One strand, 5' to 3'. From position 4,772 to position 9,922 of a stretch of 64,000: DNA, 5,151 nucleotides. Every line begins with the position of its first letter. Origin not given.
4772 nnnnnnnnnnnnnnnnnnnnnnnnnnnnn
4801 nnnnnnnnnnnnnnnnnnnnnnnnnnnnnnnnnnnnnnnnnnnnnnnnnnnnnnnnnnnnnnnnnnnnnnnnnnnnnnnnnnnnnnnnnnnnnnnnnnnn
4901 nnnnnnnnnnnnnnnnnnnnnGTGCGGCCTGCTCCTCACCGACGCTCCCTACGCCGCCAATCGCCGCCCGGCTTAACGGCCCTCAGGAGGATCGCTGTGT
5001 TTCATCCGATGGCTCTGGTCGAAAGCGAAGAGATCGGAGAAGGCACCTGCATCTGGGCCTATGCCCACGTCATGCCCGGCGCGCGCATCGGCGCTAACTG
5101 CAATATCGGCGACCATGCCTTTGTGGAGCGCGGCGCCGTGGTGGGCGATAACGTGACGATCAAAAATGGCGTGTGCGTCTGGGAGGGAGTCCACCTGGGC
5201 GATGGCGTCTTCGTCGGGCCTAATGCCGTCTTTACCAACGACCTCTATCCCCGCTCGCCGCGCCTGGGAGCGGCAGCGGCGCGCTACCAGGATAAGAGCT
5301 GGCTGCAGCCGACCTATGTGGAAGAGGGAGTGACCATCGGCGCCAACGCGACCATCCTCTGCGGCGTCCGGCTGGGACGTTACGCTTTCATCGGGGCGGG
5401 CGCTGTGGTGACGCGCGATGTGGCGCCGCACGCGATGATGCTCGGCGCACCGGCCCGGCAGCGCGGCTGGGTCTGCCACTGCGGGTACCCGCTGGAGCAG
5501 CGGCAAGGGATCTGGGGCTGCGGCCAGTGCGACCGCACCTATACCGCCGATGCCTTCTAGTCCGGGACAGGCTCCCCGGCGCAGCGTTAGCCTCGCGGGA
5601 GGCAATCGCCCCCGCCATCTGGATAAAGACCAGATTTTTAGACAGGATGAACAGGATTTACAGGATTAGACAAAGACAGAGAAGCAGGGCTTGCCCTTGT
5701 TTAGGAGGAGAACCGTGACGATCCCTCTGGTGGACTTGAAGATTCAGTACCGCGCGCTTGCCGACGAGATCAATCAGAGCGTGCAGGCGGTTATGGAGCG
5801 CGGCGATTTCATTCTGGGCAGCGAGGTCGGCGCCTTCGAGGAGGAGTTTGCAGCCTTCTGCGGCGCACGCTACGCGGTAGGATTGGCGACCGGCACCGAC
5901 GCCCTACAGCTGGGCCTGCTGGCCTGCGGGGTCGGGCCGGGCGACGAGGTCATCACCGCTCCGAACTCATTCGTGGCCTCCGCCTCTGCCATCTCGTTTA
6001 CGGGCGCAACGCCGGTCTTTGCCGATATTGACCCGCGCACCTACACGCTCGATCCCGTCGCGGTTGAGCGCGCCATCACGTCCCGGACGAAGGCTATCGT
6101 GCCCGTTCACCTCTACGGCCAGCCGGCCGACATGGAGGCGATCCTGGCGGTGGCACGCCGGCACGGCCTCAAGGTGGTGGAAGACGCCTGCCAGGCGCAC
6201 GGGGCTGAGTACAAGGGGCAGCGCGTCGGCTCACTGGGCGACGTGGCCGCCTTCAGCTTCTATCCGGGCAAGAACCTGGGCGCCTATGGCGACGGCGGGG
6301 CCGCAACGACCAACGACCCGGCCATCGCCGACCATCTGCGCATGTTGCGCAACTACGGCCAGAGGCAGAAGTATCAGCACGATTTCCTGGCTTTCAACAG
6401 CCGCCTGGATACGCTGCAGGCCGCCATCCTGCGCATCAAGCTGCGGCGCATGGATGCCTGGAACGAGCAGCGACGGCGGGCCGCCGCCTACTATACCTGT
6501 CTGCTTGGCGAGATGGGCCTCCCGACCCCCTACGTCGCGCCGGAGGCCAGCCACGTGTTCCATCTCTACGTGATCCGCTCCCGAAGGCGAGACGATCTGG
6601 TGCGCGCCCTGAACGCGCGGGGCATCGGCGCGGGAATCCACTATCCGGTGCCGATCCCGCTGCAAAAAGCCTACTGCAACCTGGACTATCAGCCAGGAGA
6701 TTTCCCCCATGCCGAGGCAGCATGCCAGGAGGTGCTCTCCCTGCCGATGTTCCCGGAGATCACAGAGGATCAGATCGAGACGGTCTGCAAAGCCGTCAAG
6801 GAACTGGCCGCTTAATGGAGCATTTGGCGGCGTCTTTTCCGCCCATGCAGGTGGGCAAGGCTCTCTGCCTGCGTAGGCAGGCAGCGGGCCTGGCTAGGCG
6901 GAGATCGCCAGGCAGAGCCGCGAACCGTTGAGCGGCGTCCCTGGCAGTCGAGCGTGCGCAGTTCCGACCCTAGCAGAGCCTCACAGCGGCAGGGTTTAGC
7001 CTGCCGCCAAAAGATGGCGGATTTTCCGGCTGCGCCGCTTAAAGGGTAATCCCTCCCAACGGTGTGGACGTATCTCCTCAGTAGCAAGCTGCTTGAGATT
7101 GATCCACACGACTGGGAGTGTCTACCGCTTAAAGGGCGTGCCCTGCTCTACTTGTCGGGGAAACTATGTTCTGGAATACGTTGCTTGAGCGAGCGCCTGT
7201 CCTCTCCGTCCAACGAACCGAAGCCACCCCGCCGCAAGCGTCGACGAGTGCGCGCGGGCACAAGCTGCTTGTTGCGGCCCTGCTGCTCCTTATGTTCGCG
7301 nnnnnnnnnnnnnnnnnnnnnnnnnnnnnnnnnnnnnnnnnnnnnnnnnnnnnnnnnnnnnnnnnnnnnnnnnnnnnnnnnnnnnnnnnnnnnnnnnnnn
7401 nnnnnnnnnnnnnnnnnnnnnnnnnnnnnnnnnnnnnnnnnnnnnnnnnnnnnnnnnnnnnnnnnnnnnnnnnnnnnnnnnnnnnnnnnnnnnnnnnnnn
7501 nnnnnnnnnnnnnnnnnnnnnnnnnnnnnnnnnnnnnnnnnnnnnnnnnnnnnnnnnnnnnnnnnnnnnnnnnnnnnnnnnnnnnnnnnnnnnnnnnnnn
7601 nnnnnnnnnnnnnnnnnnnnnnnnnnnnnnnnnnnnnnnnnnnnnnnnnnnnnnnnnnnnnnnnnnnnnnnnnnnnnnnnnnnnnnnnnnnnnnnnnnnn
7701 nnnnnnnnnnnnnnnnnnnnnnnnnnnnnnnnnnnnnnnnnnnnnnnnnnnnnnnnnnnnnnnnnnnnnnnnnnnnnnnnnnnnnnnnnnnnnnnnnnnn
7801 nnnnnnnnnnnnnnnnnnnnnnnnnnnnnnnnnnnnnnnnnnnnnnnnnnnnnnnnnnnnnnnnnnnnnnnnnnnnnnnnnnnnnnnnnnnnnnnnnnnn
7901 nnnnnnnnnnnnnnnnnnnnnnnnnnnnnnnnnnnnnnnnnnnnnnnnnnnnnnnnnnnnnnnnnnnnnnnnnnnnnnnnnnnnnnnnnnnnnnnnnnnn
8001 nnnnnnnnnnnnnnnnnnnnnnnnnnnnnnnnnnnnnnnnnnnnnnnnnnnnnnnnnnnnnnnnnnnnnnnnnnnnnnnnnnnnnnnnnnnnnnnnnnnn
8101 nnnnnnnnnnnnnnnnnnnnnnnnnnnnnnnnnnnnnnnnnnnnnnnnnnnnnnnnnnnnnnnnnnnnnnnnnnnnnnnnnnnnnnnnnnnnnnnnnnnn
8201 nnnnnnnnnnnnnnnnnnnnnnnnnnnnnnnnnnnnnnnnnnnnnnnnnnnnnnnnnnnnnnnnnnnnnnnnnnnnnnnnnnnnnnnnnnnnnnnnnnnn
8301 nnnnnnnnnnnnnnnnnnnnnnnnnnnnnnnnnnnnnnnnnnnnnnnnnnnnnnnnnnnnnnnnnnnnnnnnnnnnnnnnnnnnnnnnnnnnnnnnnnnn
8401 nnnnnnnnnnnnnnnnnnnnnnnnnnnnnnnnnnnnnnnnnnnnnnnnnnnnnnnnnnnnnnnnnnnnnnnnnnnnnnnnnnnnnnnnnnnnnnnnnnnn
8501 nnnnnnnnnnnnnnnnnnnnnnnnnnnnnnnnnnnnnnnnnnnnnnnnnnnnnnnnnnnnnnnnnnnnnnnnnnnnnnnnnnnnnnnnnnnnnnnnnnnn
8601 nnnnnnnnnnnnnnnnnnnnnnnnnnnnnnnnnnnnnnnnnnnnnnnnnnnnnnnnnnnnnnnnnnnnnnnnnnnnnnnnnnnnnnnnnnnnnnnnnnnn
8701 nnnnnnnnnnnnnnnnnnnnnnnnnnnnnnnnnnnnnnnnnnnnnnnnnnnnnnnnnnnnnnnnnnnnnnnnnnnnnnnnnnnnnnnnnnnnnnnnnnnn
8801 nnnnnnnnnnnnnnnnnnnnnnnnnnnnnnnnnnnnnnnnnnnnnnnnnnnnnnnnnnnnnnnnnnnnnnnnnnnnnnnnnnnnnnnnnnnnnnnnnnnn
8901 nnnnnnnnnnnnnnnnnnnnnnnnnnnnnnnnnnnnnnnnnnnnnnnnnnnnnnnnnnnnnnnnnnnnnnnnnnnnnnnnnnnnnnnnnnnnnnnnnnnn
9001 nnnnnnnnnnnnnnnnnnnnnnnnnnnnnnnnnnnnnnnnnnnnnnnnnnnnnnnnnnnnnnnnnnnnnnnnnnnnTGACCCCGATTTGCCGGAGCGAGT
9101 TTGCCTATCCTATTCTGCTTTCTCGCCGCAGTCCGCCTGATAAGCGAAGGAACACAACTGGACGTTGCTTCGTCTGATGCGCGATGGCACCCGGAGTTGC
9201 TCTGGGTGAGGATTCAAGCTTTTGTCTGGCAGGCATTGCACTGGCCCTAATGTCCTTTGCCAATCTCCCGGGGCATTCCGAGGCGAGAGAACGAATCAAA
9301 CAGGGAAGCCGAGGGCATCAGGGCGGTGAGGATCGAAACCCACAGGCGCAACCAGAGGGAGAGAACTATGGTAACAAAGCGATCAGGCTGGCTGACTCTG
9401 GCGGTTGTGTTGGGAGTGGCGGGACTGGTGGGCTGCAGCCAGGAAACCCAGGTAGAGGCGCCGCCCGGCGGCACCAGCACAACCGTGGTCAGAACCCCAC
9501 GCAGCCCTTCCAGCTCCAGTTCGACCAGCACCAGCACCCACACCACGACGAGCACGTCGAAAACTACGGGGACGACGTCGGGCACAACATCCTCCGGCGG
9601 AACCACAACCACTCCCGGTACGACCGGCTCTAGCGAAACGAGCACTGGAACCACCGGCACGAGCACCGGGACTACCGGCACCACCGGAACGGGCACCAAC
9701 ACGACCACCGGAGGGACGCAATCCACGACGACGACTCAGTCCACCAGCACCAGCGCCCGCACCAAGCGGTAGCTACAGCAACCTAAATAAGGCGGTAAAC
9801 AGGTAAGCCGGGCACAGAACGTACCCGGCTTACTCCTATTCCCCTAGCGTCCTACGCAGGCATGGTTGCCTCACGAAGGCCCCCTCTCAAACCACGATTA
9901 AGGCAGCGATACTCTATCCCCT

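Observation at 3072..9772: Candidate lipid-linked diamino-sugar transfer / protein O-glycosylation module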

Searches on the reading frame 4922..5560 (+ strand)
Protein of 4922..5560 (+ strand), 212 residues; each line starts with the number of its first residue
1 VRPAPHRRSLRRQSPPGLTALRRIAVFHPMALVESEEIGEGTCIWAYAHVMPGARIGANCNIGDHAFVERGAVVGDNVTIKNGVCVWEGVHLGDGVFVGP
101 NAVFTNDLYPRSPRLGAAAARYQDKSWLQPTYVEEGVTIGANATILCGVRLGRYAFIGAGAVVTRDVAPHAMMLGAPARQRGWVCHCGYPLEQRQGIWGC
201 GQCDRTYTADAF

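Call 3: search_protein_families(library=pfam, proteins=[window:4922-5560:+], max_evalue=0.01)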
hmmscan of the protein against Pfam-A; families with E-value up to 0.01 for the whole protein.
window:4922-5560:+ (212 aa): 4 families
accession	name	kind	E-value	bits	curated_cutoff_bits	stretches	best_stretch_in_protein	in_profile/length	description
PF00132.30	Hexapep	-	6.4e-28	95.7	27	3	38-69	4-35/36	Bacterial transferase hexapeptide (six repeats)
PF14602.12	Hexapep_2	-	2.5e-15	56.3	27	2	130-165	1-34/34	Hexapeptide repeat of succinyl-transferase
PF25084.1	LbH_EIF2B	-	3.8e-09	36.9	54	1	50-101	52-102/105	EIF2B subunit epsilon LbH domain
PF25087.1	GMPPB_C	-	5.6e-05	23.2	39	1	49-84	6-41/110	GMPPB C-terminal domain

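Call 4: search_protein_families(library=ncbifam, proteins=[window:4922-5560:+], max_evalue=0.01)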
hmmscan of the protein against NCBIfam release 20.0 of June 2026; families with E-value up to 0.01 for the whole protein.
window:4922-5560:+ (212 aa): 45 families (the best 25 are shown)
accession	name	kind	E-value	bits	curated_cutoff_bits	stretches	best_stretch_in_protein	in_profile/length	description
TIGR03570.1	NeuD_NnaD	subfamily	3.2e-30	105.2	160.8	2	22-106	85-170/202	NeuD/PglB/VioB family sugar acetyltransferase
NF041874.1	EPS_EpsC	equivalog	9.8e-21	74.2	150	2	129-180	113-163/168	serine O-acetyltransferase EpsC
TIGR03532.1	DapD_Ac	equivalog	4.6e-18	65.7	231.75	2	128-179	158-209/231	2,3,4,5-tetrahydropyridine-2,6-dicarboxylate N-acetyltransferase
NF002060.0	PRK00892.1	subfamily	4.7e-17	62.1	207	2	27-104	104-182/345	UDP-3-O-(3-hydroxymyristoyl)glucosamine N-acyltransferase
TIGR01853.1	lipid_A_lpxD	equivalog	1.7e-16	60.1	242.5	2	25-105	93-174/325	UDP-3-O-(3-hydroxymyristoyl)glucosamine N-acyltransferase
NF003657.0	PRK05289.1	equivalog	9.9e-16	57.6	226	3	27-86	6-66/264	acyl-ACP--UDP-N-acetylglucosamine O-acyltransferase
TIGR01172.1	cysE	equivalog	4.9e-15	55.9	210.65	2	95-179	81-162/162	serine O-acetyltransferase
NF010937.0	PRK14357.1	equivalog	1e-14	54.3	658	2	127-184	380-439/448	bifunctional UDP-N-acetylglucosamine diphosphorylase/glucosamine-1-phosphate N-acetyltransferase GlmU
NF000490.1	chloram_CatB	equivalog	2.2e-14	53.3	350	1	131-180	111-160/210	type B chloramphenicol O-acetyltransferase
TIGR01852.1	lipid_A_lpxA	equivalog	2.6e-14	53.1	231.05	2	47-104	4-61/254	acyl-ACP--UDP-N-acetylglucosamine O-acyltransferase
NF033468.1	stregram_VatI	exception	2.8e-14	53.4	415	2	131-180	113-162/208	streptogramin A O-acetyltransferase Vat(I)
NF000311.1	Vat_ABCDEFH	equivalog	3.6e-14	52.8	300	2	131-180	111-160/201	Vat family streptogramin A O-acetyltransferase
TIGR01173.1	glmU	equivalog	3.6e-14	52.5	366.85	1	129-178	390-439/452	bifunctional UDP-N-acetylglucosamine diphosphorylase/glucosamine-1-phosphate N-acetyltransferase GlmU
NF000020.1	stregram_VatE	exception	6.7e-14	52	450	2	131-179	116-164/214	streptogramin A O-acetyltransferase Vat(E)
NF058585.1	HptprglPActTf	PfamEq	9.7e-14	51.3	300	1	133-179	109-155/172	heptaprenylglyceryl phosphate O-acetyltransferase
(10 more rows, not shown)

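Call 9: search_solved_structures(query=window:4997-5560:+, max_evalue=0.00001)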
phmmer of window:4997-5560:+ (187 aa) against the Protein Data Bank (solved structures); distinct sequences matched with E-value up to 0.00001: 57.
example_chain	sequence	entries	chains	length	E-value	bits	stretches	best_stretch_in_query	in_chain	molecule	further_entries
7s43_A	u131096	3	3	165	8.7e-42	146.1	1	1-146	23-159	N-acetyltransferase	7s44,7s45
4mzu_A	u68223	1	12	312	5.5e-41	143.5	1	1-159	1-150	WxcM-like protein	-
7s3u_A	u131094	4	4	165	6.2e-41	143.3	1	1-146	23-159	N-acetyltransferase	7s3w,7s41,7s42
3mqg_A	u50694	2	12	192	8.6e-39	136.3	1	2-167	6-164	Lipopolysaccharides biosynthesis acetyltransferase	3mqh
3fs8_A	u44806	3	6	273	4.7e-15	58.8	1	25-155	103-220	QdtC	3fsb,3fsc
3r8y_A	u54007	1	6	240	1.6e-13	53.8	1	29-154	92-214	2,3,4,5-tetrahydropyridine-2,6-dicarboxylate N-acetyltransferase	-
4aaw_A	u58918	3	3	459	4.2e-11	45.9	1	6-151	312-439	BIFUNCTIONAL PROTEIN GLMU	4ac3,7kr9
1g95_A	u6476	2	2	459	4.3e-11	45.9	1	6-151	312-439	N-ACETYLGLUCOSAMINE-1-PHOSPHATE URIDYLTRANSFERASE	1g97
1hm0_A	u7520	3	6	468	5e-11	45.7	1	6-151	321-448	N-ACETYLGLUCOSAMINE 1-PHOSPHATE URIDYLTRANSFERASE | UDP-N-ACETYLGLUCOSAMINE-1-PHOSPHATE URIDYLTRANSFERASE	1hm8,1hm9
3cj8_A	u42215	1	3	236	9.8e-11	44.7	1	23-154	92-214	2,3,4,5-tetrahydropyridine-2,6-dicarboxylate N-acetyltransferase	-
3ftt_A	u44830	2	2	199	1.9e-10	43.8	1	49-154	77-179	Putative acetyltransferase SACOL2570 | Galactoside O-acetyltransferase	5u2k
4dcl_A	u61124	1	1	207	1.9e-10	43.7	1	49-154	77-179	Putative acetyltransferase SACOL2570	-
3v4e_A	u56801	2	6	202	2e-10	43.7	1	49-154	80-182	Galactoside O-acetyltransferase | Putative acetyltransferase SACOL2570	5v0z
4egg_A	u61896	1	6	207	2.1e-10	43.6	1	49-154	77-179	Putative acetyltransferase SACOL2570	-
1t3d_A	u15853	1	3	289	1.8e-09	40.5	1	61-157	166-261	Serine acetyltransferase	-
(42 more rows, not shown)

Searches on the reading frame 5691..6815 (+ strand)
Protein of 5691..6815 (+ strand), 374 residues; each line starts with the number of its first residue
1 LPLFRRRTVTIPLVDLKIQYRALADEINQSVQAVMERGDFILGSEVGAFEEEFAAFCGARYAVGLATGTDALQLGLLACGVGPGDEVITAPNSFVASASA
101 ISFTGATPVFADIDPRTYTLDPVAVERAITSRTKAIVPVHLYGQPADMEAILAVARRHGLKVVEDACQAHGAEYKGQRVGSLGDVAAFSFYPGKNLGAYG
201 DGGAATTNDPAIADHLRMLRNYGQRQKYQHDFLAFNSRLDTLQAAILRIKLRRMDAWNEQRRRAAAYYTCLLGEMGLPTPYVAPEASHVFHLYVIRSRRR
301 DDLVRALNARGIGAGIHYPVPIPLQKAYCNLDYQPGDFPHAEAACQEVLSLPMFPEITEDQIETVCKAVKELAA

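Call 3: search_protein_families(library=pfam, proteins=[window:5691-6815:+], max_evalue=0.01)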
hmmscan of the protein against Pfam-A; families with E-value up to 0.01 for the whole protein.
window:5691-6815:+ (374 aa): 5 families
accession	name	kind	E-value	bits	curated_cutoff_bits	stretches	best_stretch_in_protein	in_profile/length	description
PF01041.23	DegT_DnrJ_EryC1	-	8.8e-129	430.2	19.8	1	24-369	4-359/360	DegT/DnrJ/EryC1/StrS aminotransferase family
PF00155.27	Aminotran_1_2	-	1.2e-08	35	19.7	1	47-310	45-325/361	Aminotransferase class I and II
PF01212.27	Beta_elim_lyase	-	2.1e-05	24.4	27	1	33-172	19-175/288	Beta-eliminating lyase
PF01053.26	Cys_Met_Meta_PP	-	0.00045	19.3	27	1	48-219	56-225/381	Cys/Met metabolism PLP-dependent enzyme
PF00266.25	Aminotran_5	-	0.0088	15.5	21.5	0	49-171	48-181/371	Aminotransferase class-V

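Call 4: search_protein_families(library=ncbifam, proteins=[window:5691-6815:+], max_evalue=0.01)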
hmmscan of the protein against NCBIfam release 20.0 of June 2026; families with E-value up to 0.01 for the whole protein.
window:5691-6815:+ (374 aa): 24 families
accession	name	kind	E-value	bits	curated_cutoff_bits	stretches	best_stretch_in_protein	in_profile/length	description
TIGR03588.1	PseC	equivalog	1.7e-81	274.1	423.5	1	29-371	15-378/380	UDP-4-amino-4,6-dideoxy-N-acetyl-beta-L-altrosamine transaminase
NF008658.2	PRK11658.1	equivalog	5.9e-69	232.5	631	1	22-373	11-377/379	UDP-4-amino-4-deoxy-L-arabinose aminotransferase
NF008687.0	PRK11706.1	equivalog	2.6e-61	207.4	375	1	63-372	50-373/375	dTDP-4-amino-4,6-dideoxygalactose transaminase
TIGR04181.1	NHT_00031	hypoth_equivalog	7e-60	202.8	420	1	43-352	29-357/359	LegC family aminotransferase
TIGR04427.1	PLP_DesI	equivalog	3.3e-54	184.5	650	1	46-370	54-380/390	dTDP-4-dehydro-6-deoxyglucose aminotransferase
TIGR02379.1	ECA_wecE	subfamily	1.1e-49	169.2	434.85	1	63-370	50-372/376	dTDP-4-amino-4,6-dideoxy-D-glucose transaminase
NF011936.0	PRK15407.1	equivalog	8.2e-46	156.6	423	2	25-224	47-252/440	lipopolysaccharide biosynthesis protein RfbH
NF004770.0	PRK06108.1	subfamily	3.7e-09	35.9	422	1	61-186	99-230/396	pyridoxal phosphate-dependent aminotransferase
NF005816.0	PRK07682.1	equivalog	1.6e-07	30.3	620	1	68-167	99-204/390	aminotransferase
NF006488.0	PRK08912.1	equivalog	1.2e-06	27.7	498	1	67-170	95-191/387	aminotransferase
NF041364.1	GntC_guanitoxin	equivalog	2.3e-06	26.7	415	1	74-166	74-174/356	guanitoxin biosynthesis PLP-dependent (S)-gamma-hydroxy-L-arginine cyclodehydratase GntC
NF004621.0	PRK05957.1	equivalog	5.4e-06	25.4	498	1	81-140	110-168/389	pyridoxal phosphate-dependent aminotransferase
NF004650.0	PRK05994.1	equivalog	5.9e-06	25.3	667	1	48-170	67-189/427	O-acetylhomoserine aminocarboxypropyltransferase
NF006569.0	PRK09082.1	subfamily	7.2e-06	25.3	420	1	67-170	98-207/386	methionine aminotransferase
NF005871.0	PRK07811.1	equivalog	7.6e-06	24.7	513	1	48-221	65-236/389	cystathionine gamma-synthase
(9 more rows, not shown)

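Call 10: search_solved_structures(query=window:5715-6815:+, max_evalue=1e-20)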
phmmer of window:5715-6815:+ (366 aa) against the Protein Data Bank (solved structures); distinct sequences matched with E-value up to 1e-20: 51.
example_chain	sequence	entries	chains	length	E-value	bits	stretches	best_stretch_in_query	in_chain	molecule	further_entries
7b0d_A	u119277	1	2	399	9.8e-128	429.3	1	3-363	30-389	Glutamine--scyllo-inositol transaminase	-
2oga_A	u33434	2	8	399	1.1e-116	393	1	3-365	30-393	Transaminase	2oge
3frk_A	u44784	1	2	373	9.8e-113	380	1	8-359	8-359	QdtB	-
3nyu_A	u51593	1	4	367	5.4e-96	324.9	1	3-363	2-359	Aminotransferase WbpE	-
3nu7_A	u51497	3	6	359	1.1e-95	323.9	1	3-361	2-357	Aminotransferase WbpE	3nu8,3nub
3nys_A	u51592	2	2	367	4e-95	322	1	3-363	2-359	Aminotransferase WbpE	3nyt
7n63_A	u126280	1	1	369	9.4e-91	307.7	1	6-359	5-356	Putative aminotransferase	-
8e75_A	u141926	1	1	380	5.1e-86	292.1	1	5-360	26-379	DegT/DnrJ/EryC1/StrS aminotransferase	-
8e77_A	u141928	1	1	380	5.1e-86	292.1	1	5-360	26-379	DegT/DnrJ/EryC1/StrS aminotransferase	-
5u1z_A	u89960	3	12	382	6.3e-85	288.5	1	22-358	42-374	Putative aminotransferase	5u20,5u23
5u21_A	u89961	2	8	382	4.3e-84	285.7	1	22-358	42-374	Putative aminotransferase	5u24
3uwc_A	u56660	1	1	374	3e-77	263.2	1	3-364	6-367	Nucleotide-sugar aminotransferase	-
3bn1_A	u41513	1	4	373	7.8e-73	248.7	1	35-363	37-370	Perosamine synthetase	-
3dr7_A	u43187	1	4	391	9.2e-73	248.5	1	35-363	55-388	Putative perosamine synthetase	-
3dr4_A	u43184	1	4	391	3e-72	246.8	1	35-363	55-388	Putative perosamine synthetase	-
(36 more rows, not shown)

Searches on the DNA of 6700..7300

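Call 40: search_rna_families(source=window, start=6700, end=7300, threshold=evalue, max_evalue=1)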
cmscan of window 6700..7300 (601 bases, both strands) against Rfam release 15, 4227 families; matches with E-value up to 1: 2.
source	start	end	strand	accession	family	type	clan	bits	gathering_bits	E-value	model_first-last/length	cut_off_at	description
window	6942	7009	+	RF02874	AS-traG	Gene; antisense;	-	19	58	0.95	1-86/86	no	Antisense to traG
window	6812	6844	+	RF00039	DicF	Gene; antisense;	-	18.9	48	0.15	1-52/52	no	DicF RNA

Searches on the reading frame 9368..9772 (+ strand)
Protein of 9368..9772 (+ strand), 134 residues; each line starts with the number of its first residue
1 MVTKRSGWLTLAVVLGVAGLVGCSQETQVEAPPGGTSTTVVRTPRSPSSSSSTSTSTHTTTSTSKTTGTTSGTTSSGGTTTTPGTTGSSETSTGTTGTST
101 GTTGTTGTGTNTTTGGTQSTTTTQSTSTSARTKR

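Call 95: list_cluster_members(proteins=[window:9368-9772:+, window:9247-9726:-, window:9257-9772:+])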
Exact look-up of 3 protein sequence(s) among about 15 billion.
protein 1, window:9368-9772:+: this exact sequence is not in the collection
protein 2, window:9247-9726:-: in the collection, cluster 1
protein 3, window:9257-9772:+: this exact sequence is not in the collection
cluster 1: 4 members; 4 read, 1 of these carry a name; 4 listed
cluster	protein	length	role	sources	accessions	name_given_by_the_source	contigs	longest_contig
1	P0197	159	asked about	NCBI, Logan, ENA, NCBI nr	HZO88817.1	MAG TPA: hypothetical protein VFB38_10815 [Chthonomonadaceae bacterium] | hypothetical protein [Chthonomonadaceae bacterium]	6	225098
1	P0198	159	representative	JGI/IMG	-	-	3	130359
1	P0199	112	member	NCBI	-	-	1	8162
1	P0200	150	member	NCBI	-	-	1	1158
